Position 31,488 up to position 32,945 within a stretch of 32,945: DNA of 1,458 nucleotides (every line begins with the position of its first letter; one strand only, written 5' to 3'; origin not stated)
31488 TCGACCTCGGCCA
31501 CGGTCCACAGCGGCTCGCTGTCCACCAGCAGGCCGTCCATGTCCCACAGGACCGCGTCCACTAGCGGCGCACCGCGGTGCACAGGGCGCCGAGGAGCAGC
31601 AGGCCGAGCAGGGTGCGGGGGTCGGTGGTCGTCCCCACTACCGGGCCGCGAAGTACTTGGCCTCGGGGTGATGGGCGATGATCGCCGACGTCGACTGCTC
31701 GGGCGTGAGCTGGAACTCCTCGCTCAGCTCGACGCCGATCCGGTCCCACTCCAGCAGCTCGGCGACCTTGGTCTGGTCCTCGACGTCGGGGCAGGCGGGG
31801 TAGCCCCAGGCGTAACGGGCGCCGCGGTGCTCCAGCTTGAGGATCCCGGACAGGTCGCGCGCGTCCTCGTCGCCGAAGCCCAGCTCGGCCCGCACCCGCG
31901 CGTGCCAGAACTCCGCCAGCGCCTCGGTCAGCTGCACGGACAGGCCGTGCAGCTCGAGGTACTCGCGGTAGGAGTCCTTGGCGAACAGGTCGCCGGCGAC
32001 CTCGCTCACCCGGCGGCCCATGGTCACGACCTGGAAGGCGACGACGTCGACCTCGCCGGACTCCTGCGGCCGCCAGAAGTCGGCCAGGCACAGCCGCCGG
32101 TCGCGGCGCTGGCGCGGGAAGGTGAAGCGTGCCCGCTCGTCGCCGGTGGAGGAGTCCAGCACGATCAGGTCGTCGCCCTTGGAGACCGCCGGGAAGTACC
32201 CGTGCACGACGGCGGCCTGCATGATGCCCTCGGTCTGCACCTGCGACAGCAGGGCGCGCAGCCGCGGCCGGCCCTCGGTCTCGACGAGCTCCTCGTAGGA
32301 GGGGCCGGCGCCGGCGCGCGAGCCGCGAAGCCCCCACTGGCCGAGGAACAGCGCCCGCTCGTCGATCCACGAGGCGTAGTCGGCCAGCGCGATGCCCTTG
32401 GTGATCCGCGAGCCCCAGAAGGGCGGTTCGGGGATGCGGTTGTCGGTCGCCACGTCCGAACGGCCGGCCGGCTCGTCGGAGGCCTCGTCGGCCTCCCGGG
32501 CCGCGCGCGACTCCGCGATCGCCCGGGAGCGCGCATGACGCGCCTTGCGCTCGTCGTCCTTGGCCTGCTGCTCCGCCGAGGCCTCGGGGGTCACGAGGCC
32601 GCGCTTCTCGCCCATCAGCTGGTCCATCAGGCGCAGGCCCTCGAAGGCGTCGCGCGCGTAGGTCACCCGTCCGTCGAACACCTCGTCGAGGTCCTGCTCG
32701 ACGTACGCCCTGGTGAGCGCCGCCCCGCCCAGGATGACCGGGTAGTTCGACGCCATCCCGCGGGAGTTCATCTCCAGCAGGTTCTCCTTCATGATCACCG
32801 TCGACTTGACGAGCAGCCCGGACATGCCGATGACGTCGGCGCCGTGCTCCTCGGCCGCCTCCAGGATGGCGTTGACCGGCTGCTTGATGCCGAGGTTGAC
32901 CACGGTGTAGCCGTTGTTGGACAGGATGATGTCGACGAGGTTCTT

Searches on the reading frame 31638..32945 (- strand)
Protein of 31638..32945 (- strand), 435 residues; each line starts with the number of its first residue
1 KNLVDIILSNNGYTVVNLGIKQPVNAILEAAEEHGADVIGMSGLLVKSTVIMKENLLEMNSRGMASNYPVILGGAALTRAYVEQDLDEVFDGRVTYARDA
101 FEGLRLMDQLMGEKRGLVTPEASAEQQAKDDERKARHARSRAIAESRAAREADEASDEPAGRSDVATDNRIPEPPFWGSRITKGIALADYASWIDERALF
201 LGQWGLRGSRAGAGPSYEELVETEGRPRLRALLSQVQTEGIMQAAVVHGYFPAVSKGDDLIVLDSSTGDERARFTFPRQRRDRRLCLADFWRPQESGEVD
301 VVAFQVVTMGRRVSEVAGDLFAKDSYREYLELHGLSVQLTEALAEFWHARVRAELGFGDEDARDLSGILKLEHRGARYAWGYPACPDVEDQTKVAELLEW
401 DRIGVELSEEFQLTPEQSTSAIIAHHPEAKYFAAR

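Call 11: search_protein_families(library=pfam, proteins=[window:31638-32945:-], max_evalue=0.01)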
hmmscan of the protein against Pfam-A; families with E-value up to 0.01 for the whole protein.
window:31638-32945:- (435 aa): 2 families
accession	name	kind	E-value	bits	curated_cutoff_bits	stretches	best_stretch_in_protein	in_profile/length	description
PF02965.22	Met_synt_B12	-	5e-42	144.6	25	1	230-433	45-256/273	Vitamin B12 dependent methionine synthase, activation domain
PF02310.24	B12-binding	-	1.2e-13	51.3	32.1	1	2-104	18-120/121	B12 binding domain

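Call 13: find_related_loci(query=window:31638-32945:-, collection=genome_contigs, flank=10000)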
Query window:31638-32945:- (435 aa) in genome_contigs; peptide patterns used: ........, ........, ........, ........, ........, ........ (x = any residue, [..] = any of these).
600 stretches matched a pattern (row limit reached: there are more); 595 encode a relative of the query (tblastn E <= 1e-3); the best 80 are kept; 80 distinct loci.
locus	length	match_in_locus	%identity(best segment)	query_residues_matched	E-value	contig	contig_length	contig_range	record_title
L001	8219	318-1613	78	1-435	0e+0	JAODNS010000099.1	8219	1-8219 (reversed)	MAG: Frankiales bacterium isolate RYN_124 scaffold_425642, whole genome shotgun sequence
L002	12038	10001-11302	75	1-432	0e+0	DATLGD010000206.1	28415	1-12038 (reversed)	MAG TPA_asm: Mycobacteriales bacterium isolate SMAG_U13605 k141_215695, whole genome shotgun sequence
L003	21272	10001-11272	71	1-435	0e+0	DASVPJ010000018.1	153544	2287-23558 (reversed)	MAG TPA_asm: Mycobacteriales bacterium isolate SMAG_U3176 k141_74973, whole genome shotgun sequence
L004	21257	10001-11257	69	1-435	0e+0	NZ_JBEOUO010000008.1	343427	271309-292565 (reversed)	Streptomyces sp. NPDC126499 NPDC126499_218_D3.ctg-0008, whole genome shotgun sequence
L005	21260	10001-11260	69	1-435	0e+0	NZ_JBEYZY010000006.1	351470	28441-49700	Streptomyces sp. NPDC046197 NPDC046197_18_F7.ctg-0006, whole genome shotgun sequence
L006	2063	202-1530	67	1-435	0e+0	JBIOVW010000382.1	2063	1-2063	MAG: Nakamurella sp. isolate MAG098 k127_2663654, whole genome shotgun sequence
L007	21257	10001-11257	69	1-435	0e+0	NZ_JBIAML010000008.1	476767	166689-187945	Streptomyces sp. NPDC004267 NPDC004267_30_E7.ctg-0008, whole genome shotgun sequence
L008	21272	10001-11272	70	1-435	0e+0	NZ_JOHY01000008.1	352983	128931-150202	Streptomyces sp. NRRL F-5123 contig8.1, whole genome shotgun sequence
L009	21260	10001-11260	69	1-435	0e+0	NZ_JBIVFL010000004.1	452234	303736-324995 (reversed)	Streptomyces sp. NPDC090025 NPDC090025_182_F11.ctg-0004, whole genome shotgun sequence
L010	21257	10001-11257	69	1-435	0e+0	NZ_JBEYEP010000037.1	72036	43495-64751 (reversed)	Streptomyces sp. NPDC007325 NPDC007325_2_G6.ctg-0037, whole genome shotgun sequence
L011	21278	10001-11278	68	1-435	0e+0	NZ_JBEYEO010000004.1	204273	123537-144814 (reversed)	Streptomyces sp. NPDC007369 NPDC007369_4_H4.ctg-0004, whole genome shotgun sequence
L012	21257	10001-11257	68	1-435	0e+0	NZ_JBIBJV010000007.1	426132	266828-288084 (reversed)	Streptomyces sp. NPDC007945 NPDC007945_180_H8.ctg-0007, whole genome shotgun sequence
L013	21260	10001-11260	68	1-435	0e+0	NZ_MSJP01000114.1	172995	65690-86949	Streptomyces sp. CBMA291 CBMA291_114, whole genome shotgun sequence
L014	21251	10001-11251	70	1-432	0e+0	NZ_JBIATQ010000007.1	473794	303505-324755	Streptomyces sp. NPDC001843 NPDC001843_130_G4.ctg-0007, whole genome shotgun sequence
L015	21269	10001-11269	69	1-435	0e+0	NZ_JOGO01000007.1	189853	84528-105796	Streptomyces sp. NRRL F-5630 contig7.1, whole genome shotgun sequence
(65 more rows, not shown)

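Call 32: search_protein_families(library=ncbifam, proteins=[window:31638-32945:-], max_evalue=1)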
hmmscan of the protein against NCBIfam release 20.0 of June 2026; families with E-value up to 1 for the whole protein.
window:31638-32945:- (435 aa): 13 families
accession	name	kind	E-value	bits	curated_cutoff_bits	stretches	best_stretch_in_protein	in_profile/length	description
TIGR02082.1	metH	equivalog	1.7e-132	443.3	1010.85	1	1-433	750-1181/1182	methionine synthase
NF007024.0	PRK09490.1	equivalog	2e-60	204.7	1497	1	1-433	768-1198/1234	methionine synthase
NF047996.1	corrin_MtgC_2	exception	7.5e-14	51.7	370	1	1-111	106-210/212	glycine betaine-specific corrinoid protein MtgC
NF047995.1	corrinoid_MtgC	exception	9.6e-11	41.6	310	1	1-111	109-213/215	glycine betaine-specific corrinoid protein MtgC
TIGR02370.1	pyl_corrinoid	subfamily_domain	3.6e-10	39.5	215.3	1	1-84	101-184/197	methyltransferase cognate corrinoid protein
NF041607.1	dimeth_corrin_MtbC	equivalog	5.4e-10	39.1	350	1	1-84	99-182/203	dimethylamine corrinoid protein MtbC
NF002612.0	PRK02261.1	equivalog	4.3e-06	26.3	110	1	2-64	21-83/148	methylaspartate mutase subunit S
NF040669.1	MtaC2_Meth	equivalog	1e-05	25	450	1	1-114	143-249/267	methanol--corrinoid protein MtaC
NF040655.1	MtaC_Meth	equivalog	2.5e-05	23.4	420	1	1-84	136-217/253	methanol--corrinoid protein MtaC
TIGR01501.1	MthylAspMutase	equivalog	2.6e-05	24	135.8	1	2-50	19-67/134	methylaspartate mutase subunit S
TIGR00640.1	acid_CoA_mut_C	subfamily_domain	0.079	12.9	57.45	1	7-75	25-92/132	methylmalonyl-CoA mutase C-terminal domain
NF052385.1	Lys_5_6_beta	equivalog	0.079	12.6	280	1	14-98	140-227/241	lysine 5,6-aminomutase subunit beta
NF045704.1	PepglyActasePatB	equivalog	0.31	10.2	580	0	109-167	69-127/347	peptidoglycan O-acetyltransferase PatB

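Call 33: find_related_loci(query=window:31638-32945:-, collection=metagenome_contigs, flank=10000)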
Query window:31638-32945:- (435 aa) in metagenome_contigs; peptide patterns used: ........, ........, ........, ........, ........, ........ (x = any residue, [..] = any of these).
600 stretches matched a pattern (row limit reached: there are more); 576 encode a relative of the query (tblastn E <= 1e-3); the best 80 are kept; 80 distinct loci.
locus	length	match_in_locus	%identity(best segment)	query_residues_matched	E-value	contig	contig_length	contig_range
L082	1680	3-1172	88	44-435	0e+0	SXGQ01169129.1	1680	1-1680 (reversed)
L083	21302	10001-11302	76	1-435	0e+0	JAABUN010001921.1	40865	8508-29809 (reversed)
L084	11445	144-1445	76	1-435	0e+0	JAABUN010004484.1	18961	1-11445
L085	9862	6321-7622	76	1-435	0e+0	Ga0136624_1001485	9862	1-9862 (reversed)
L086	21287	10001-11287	75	1-432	0e+0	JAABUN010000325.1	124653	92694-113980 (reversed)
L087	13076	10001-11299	74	1-435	0e+0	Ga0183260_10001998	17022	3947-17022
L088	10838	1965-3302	71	1-433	0e+0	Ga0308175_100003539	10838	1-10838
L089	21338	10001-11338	70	1-433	0e+0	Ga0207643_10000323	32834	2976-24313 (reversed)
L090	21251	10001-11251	69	1-434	0e+0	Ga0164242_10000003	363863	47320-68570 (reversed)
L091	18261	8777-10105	67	1-432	0e+0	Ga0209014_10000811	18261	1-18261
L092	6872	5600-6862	68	1-435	0e+0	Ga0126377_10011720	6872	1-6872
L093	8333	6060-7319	68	1-435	0e+0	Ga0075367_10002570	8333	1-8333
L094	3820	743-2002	67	1-435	0e+0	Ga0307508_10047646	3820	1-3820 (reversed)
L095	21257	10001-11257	67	1-435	0e+0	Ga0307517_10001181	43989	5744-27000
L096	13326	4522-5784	69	1-432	0e+0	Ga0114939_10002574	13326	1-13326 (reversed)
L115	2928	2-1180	73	43-435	0e+0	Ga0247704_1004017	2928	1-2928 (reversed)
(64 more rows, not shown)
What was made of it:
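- Tried and rejected: The genome and metagenome scans with the metH C-terminus gave 160 loci (calls 13, 33).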

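Call 45: search_protein_families(library=pfam, proteins=[L001:1799-2824:-, L001:2721-5411:-, L001:5233-6363:-, L001:6114-7058:-, L001:7033-8217:-, L115:1220-2926:-], max_evalue=0.001)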
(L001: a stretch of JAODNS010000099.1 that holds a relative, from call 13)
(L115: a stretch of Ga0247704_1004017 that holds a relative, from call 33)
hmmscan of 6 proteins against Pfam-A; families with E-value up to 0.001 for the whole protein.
L001:1799-2824:- (341 aa): 1 family
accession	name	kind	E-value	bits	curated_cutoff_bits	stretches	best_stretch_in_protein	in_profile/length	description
PF00596.27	Aldolase_II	-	6.8e-49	166.7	22.2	1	108-287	2-183/183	Class II Aldolase and Adducin N-terminal domain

L001:2721-5411:- (896 aa): 1 family
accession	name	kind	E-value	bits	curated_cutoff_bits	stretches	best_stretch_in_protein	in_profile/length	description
PF02687.27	FtsX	-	2.5e-37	128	25.5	2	330-451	2-120/120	FtsX-like permease C-terminal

L001:5233-6363:- (376 aa): 4 families
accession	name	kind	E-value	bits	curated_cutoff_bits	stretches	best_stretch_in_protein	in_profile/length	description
PF00005.33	ABC_tran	-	2.4e-31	109.6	25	1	152-298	1-136/137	ABC transporter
PF13555.12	AAA_29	-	6e-05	23.1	27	1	152-179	12-39/61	P-loop containing region of AAA domain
PF13304.12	AAA_21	-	7.5e-05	23.4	27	0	164-185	1-22/304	AAA domain, putative AbiEii toxin, Type IV TA system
PF02463.25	SMC_N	-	8.9e-05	22.4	40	0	161-180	23-42/220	RecF/RecN/SMC N terminal domain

L001:6114-7058:- (314 aa): 1 family
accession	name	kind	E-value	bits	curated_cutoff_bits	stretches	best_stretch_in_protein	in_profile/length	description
PF12705.13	PDDEXK_1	-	1.2e-37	130.6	22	1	41-286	1-247/247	PD-(D/E)XK nuclease superfamily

L001:7033-8217:- (394 aa): 1 family
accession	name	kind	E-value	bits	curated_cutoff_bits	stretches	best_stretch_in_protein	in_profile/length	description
PF01557.24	FAA_hydrolase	-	8.2e-55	186.2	23.9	1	180-390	4-213/214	Fumarylacetoacetate (FAA) hydrolase C-terminal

L115:1220-2926:- (568 aa): 2 families
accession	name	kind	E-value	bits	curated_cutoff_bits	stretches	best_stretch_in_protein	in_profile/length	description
PF02397.22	Bac_transf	-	9.3e-64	214.7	27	1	382-563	1-178/179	Bacterial sugar transferase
PF13727.12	CoA_binding_3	-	5.9e-08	33.3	25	1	224-346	55-175/175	CoA-binding domain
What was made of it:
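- On Homology-facilitated illegitimate recombination product: L115 shows only the analogous arrangement of metH converging on Bac_transf (call 45).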
